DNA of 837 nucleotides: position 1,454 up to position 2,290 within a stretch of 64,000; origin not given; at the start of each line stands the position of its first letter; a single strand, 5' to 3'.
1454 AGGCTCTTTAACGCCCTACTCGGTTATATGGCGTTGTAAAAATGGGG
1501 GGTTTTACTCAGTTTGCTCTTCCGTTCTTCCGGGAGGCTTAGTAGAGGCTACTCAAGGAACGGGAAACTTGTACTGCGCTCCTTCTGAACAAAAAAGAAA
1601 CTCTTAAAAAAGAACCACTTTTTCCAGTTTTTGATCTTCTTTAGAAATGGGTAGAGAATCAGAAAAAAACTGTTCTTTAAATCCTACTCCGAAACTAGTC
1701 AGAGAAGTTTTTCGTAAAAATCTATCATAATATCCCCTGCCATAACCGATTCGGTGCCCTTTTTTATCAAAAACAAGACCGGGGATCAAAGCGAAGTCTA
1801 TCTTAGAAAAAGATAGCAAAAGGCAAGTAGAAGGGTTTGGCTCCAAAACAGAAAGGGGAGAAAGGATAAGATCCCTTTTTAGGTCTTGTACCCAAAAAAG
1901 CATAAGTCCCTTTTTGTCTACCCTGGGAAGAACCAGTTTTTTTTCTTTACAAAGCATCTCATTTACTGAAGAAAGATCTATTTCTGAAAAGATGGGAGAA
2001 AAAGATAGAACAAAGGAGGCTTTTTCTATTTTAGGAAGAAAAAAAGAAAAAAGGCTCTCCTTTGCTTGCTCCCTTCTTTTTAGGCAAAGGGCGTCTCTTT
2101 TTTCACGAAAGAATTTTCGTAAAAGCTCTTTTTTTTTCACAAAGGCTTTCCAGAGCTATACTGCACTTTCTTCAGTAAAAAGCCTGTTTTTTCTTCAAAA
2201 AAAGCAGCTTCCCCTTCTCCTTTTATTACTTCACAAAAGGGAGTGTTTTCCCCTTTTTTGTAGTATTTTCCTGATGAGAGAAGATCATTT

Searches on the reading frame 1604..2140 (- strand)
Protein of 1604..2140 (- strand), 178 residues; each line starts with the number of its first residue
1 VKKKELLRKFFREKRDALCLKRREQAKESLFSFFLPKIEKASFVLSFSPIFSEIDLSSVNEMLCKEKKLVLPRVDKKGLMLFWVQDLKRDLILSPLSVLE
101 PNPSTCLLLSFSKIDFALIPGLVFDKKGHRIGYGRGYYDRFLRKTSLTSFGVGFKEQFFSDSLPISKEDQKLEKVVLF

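Call 31: search_protein_families(library=pfam, proteins=[window:1604-2140:-], max_evalue=0.00001)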
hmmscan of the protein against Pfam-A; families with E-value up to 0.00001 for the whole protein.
window:1604-2140:- (178 aa): 1 family
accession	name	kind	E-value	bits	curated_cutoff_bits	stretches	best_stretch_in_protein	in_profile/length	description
PF01812.26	5-FTHF_cyc-lig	-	6.8e-27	95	27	1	4-176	1-184/186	5-formyltetrahydrofolate cyclo-ligase family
